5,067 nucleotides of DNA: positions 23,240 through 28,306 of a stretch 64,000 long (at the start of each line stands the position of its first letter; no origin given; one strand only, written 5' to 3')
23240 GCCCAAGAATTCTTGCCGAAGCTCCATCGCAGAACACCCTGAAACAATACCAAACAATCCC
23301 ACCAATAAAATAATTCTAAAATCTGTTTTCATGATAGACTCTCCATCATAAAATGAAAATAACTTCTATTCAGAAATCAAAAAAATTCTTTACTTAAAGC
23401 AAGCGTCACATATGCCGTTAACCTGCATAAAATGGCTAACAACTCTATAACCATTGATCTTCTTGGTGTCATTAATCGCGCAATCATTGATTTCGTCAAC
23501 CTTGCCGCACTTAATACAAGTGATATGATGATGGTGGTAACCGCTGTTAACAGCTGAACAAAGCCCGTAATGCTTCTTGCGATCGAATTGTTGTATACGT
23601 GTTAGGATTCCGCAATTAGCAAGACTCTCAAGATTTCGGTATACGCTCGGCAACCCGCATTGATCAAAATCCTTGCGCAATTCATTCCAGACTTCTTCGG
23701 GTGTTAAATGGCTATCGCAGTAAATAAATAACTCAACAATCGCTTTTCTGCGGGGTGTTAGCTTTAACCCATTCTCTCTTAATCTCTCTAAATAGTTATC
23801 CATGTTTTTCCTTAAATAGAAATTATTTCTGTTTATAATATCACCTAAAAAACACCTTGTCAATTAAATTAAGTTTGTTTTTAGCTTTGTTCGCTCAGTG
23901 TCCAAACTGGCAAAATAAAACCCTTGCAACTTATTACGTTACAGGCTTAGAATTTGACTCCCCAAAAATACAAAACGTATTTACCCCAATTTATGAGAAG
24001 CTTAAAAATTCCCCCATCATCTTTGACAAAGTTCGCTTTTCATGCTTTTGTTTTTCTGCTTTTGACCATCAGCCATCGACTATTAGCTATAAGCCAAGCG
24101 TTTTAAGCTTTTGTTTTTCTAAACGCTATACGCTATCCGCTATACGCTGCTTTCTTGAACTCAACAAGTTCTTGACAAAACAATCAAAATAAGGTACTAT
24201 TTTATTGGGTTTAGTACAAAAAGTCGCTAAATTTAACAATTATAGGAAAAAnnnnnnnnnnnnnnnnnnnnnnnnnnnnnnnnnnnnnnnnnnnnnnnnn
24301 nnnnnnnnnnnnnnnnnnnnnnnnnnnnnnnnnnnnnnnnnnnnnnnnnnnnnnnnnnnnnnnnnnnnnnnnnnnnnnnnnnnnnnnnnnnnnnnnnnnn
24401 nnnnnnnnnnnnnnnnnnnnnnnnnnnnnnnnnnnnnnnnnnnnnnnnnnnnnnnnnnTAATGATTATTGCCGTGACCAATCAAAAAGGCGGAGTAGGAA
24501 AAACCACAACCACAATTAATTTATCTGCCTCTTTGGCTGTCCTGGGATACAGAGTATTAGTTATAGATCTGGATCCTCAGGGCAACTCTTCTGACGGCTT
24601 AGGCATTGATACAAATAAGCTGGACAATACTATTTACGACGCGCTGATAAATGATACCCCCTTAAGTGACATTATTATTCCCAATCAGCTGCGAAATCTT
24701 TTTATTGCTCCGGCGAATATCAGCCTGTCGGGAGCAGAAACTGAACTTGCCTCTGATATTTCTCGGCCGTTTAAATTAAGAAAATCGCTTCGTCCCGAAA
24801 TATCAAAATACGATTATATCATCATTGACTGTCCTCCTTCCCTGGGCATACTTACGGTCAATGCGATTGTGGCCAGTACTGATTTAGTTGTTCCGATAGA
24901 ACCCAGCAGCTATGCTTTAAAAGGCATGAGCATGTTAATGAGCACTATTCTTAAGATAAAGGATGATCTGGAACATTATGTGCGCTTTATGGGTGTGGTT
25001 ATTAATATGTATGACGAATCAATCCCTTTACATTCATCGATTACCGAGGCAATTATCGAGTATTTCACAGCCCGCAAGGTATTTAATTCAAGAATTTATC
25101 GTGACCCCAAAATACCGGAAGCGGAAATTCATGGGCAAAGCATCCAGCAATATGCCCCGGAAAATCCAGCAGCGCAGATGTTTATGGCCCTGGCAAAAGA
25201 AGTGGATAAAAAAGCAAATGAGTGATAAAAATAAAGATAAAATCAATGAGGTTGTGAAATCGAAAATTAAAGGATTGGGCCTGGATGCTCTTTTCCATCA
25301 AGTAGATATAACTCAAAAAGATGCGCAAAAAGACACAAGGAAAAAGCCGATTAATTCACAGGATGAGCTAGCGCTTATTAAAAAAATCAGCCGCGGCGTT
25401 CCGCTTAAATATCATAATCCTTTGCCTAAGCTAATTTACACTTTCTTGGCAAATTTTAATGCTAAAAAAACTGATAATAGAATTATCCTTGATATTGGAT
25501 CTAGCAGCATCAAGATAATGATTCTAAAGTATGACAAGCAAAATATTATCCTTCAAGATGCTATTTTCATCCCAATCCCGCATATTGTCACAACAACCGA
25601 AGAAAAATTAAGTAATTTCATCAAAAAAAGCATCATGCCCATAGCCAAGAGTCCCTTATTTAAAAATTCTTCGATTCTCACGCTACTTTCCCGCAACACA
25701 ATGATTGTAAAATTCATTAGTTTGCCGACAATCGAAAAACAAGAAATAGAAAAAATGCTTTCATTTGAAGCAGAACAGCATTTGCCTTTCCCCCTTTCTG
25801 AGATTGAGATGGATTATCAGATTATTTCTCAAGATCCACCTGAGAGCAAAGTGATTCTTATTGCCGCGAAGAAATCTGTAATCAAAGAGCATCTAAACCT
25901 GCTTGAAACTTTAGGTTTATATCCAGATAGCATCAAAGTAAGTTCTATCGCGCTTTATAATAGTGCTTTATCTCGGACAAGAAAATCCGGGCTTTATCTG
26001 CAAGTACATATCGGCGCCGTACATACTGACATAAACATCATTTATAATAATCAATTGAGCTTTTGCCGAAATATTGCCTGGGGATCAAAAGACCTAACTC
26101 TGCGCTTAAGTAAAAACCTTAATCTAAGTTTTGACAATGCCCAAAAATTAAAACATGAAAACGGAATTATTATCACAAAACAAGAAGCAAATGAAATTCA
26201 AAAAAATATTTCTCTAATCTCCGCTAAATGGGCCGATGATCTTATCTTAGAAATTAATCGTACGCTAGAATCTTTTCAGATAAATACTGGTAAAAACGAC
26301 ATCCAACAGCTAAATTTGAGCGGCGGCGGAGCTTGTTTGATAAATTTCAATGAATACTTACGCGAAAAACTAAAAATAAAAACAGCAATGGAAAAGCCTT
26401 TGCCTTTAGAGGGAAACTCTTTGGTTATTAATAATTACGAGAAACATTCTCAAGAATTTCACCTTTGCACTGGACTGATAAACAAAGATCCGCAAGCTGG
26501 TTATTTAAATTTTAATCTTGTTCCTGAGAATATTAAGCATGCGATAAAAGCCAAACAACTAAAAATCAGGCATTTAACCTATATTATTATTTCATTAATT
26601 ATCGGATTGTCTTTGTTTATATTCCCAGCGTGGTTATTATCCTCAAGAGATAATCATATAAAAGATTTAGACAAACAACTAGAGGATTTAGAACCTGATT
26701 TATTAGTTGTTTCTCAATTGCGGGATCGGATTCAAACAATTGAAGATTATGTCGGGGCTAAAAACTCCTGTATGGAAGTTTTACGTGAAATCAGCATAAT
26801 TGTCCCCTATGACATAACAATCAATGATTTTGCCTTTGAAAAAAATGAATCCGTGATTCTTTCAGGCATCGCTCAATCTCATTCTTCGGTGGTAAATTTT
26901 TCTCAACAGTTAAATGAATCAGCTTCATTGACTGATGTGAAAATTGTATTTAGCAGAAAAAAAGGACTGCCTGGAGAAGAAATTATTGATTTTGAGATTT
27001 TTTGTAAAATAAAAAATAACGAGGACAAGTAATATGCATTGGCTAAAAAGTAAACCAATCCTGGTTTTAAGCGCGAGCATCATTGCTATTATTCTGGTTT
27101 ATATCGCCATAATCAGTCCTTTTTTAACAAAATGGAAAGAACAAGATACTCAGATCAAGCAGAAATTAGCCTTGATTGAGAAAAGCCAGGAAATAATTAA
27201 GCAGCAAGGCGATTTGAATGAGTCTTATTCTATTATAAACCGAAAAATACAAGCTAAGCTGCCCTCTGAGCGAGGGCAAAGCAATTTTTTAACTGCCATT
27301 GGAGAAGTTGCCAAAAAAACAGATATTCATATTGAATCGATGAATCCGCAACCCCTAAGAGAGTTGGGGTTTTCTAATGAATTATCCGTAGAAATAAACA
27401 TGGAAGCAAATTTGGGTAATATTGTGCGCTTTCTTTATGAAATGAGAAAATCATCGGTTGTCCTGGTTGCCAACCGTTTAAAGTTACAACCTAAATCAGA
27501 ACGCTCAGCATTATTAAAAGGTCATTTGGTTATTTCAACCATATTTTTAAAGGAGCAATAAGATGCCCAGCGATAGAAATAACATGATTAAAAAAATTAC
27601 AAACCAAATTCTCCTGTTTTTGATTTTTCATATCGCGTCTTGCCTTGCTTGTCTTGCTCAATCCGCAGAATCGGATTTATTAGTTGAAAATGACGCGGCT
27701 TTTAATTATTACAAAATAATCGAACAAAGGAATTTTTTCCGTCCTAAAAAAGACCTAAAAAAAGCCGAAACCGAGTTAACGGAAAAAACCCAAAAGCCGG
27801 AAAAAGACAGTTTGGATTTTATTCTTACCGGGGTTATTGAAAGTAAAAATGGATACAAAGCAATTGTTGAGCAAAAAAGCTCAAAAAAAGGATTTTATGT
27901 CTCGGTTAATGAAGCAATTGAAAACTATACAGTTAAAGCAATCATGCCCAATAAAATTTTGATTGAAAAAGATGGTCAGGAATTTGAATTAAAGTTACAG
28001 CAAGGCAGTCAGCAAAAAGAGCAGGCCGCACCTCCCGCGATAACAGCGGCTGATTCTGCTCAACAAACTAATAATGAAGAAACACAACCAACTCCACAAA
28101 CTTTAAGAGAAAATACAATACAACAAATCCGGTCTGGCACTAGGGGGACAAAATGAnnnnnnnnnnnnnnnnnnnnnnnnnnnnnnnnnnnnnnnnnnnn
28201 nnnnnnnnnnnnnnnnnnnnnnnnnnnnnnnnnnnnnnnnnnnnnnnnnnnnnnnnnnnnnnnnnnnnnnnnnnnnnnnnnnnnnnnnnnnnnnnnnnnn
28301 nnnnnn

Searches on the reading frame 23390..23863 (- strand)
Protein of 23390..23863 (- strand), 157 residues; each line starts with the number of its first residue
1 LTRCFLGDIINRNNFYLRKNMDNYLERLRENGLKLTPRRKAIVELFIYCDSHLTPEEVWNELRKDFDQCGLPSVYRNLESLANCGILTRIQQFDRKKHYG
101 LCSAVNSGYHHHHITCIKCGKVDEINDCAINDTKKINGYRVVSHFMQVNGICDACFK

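Call 9: search_protein_families(library=pfam, proteins=[window:23390-23863:-], max_evalue=0.001)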
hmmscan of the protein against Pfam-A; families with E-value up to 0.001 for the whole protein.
window:23390-23863:- (157 aa): 1 family
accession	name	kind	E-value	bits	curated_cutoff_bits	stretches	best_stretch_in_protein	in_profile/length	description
PF01475.25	FUR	-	8.8e-28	97.3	23.1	1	30-148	1-120/121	Ferric uptake regulator family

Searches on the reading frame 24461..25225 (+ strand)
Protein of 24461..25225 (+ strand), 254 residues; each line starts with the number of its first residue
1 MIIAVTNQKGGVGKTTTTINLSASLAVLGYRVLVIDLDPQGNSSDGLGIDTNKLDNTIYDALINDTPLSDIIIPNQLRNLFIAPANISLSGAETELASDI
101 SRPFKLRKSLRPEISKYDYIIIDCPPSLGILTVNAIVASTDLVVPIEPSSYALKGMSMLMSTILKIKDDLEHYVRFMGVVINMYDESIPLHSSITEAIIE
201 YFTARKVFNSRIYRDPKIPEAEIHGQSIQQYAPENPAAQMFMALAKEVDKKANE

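Call 9: search_protein_families(library=pfam, proteins=[window:24461-25225:+], max_evalue=0.001)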
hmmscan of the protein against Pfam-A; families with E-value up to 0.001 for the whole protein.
window:24461-25225:+ (254 aa): 7 families
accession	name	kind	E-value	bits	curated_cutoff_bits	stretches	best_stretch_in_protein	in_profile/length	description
PF13614.12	AAA_31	-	3e-60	203.6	27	1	2-172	3-173/177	AAA domain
PF01656.29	CbiA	-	1.1e-26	93.6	25.4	1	3-227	1-124/125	CobQ/CobB/MinD/ParA nucleotide binding domain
PF10609.15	ParA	-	8.6e-14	52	27.1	1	2-248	5-245/246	NUBPL iron-transfer P-loop NTPase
PF00142.24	Fer4_NifH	-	5.3e-12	46.2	25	1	8-66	7-63/271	4Fe-4S iron sulfur cluster binding proteins, NifH/frxC family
PF06564.18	CBP_BcsQ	-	4.5e-11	43.2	21.3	1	2-246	3-231/234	Cellulose biosynthesis protein BcsQ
PF09140.17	MipZ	-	2e-10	40.8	20.7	1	2-156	2-139/262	ATPase MipZ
PF02374.21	ArsA_ATPase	-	5.1e-08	32.9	24.3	1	8-62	8-62/305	Anion-transporting ATPase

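Call 78: search_protein_families(library=ncbifam, proteins=[window:24461-25225:+], max_evalue=0.001)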
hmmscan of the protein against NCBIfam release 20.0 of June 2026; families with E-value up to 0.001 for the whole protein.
window:24461-25225:+ (254 aa): 26 families (the best 25 are shown)
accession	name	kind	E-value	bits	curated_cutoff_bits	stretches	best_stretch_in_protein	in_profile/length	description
TIGR03453.1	partition_RepA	equivalog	1.8e-34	119.2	348.45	1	2-228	106-350/387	plasmid partitioning protein RepA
NF041546.1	ParA_partition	equivalog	3.4e-31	108.4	180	2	2-45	1-44/203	ParA family partition ATPase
TIGR01969.1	minD_arch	subfamily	6.1e-28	97.7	201.75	1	1-250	1-232/251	cell division ATPase MinD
NF041283.1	PrgP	equivalog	7e-26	91.2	400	1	2-231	4-241/297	ParA superfamily DNA segregation protein PrgP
NF010443.0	PRK13869.1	subfamily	1.3e-24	86.8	446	1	2-160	123-295/405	plasmid-partitioning protein RepA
TIGR03371.1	cellulose_yhjQ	equivalog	6.9e-19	68.3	157.85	1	2-250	3-243/246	cellulose biosynthesis protein BcsQ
TIGR01968.1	minD_bact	equivalog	1.4e-15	57.4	212.9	1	2-157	3-152/261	septum site-determining protein MinD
TIGR01007.1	eps_fam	subfamily_domain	4.6e-15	55.7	108.05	1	2-187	19-193/204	polysaccharide biosynthesis tyrosine autokinase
NF010259.0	PRK13705.1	equivalog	2.3e-13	49.9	725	1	2-193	108-313/388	plasmid-partitioning protein SopA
TIGR01287.1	nifH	equivalog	3.3e-12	46.3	394.35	1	8-62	7-59/275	nitrogenase iron protein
NF009701.0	PRK13230.1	subfamily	2.3e-11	43.3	350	1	8-72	8-74/291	nitrogenase reductase-like protein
NF041136.1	MrpORP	equivalog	4.9e-11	42.5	450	1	3-44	8-49/365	iron-sulfur cluster carrier protein MrpORP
TIGR03018.1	pepcterm_TyrKin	hypoth_equivalog_domain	7.7e-11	41.7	230.65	1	2-144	37-176/207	XrtA-associated tyrosine autokinase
NF033200.1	F430_CfbC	exception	1.5e-10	40.9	402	1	8-48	7-47/260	Ni-sirohydrochlorin a,c-diamide reductive cyclase ATP-dependent reductase subunit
TIGR01281.1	DPOR_bchL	equivalog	4.4e-08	32.8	345.15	1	1-62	1-58/268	ferredoxin:protochlorophyllide reductase (ATP-dependent) iron-sulfur ATP-binding protein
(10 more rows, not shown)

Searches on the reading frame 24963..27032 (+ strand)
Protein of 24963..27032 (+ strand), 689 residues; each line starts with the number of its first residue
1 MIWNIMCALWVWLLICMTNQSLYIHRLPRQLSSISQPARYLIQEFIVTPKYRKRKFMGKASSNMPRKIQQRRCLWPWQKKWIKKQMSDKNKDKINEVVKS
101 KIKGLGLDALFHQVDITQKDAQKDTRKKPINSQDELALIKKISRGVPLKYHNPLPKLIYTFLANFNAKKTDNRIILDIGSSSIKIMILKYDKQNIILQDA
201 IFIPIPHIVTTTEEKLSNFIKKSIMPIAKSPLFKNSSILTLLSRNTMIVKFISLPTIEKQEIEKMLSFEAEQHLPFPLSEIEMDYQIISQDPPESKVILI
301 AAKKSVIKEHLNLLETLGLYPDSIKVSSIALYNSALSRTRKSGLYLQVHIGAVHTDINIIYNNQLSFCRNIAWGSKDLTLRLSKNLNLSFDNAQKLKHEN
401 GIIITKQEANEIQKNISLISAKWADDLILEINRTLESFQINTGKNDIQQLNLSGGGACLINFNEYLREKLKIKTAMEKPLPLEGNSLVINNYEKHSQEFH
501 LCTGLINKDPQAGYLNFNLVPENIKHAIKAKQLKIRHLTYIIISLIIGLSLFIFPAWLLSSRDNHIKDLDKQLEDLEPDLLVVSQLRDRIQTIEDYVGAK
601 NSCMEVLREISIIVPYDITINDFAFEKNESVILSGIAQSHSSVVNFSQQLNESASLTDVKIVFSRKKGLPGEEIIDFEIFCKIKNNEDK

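Call 9: search_protein_families(library=pfam, proteins=[window:24963-27032:+], max_evalue=0.001)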
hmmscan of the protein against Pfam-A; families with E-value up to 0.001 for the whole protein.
window:24963-27032:+ (689 aa): 4 families
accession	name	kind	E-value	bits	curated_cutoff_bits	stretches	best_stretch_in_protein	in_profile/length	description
PF11104.14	PilM_2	-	4.2e-36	125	27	1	176-479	2-307/340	Type IV pilus assembly protein PilM;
PF14450.12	FtsA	-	2.4e-10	41.3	31.8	1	349-480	4-113/127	Cell division protein FtsA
PF05137.18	PilN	-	1.8e-08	34.8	22.8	1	606-683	2-78/78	Fimbrial assembly protein (PilN)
PF05134.19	T2SSL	-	0.00028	20.8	25.5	1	236-331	47-138/231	Type II secretion system (T2SS), protein L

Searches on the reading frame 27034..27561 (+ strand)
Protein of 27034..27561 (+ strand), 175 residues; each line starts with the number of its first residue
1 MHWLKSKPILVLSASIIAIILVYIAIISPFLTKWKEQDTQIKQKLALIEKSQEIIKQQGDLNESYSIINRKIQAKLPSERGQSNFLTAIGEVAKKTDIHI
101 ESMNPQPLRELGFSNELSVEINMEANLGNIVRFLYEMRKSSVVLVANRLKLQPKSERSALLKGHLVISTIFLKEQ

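Call 9: search_protein_families(library=pfam, proteins=[window:27034-27561:+], max_evalue=0.001)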
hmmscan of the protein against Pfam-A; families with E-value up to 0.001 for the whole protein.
window:27034-27561:+ (175 aa): 3 families
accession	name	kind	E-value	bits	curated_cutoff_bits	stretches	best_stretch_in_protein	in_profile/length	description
PF10741.14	T2SSM_b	-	1.1e-06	29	21.7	1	84-155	18-91/111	Type II secretion system (T2SS), protein M subtype b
PF04350.18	PilO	-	2.4e-06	28.2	22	1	36-169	6-140/145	Pilus assembly protein, PilO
PF04612.17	T2SSM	-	0.00073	20.2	27.8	0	9-140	18-131/160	Type II secretion system (T2SS), protein M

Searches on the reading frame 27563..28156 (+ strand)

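Call 9: search_protein_families(library=pfam, proteins=[window:27563-28156:+], max_evalue=0.001)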
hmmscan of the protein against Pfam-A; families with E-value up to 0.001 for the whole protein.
window:27563-28156:+ (197 aa): 1 family
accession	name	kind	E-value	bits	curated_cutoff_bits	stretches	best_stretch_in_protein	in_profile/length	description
PF11356.14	T2SSC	-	7.9e-07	29.4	27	1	42-144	39-140/141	Type II secretion system protein C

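Call 29: search_protein_families(library=ncbifam, proteins=[window:27563-28156:+], max_evalue=0.001)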
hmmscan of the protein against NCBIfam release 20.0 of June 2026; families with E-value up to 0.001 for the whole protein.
window:27563-28156:+ (197 aa): 2 families
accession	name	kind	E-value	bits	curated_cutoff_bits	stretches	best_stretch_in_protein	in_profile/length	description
TIGR01713.1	typeII_sec_gspC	equivalog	3.5e-12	46.5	101.6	1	51-181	48-175/259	type II secretion system protein GspC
NF041515.1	GspC_delta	equivalog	7.6e-07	29.2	150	1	55-181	63-197/311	type II secretion system protein GspC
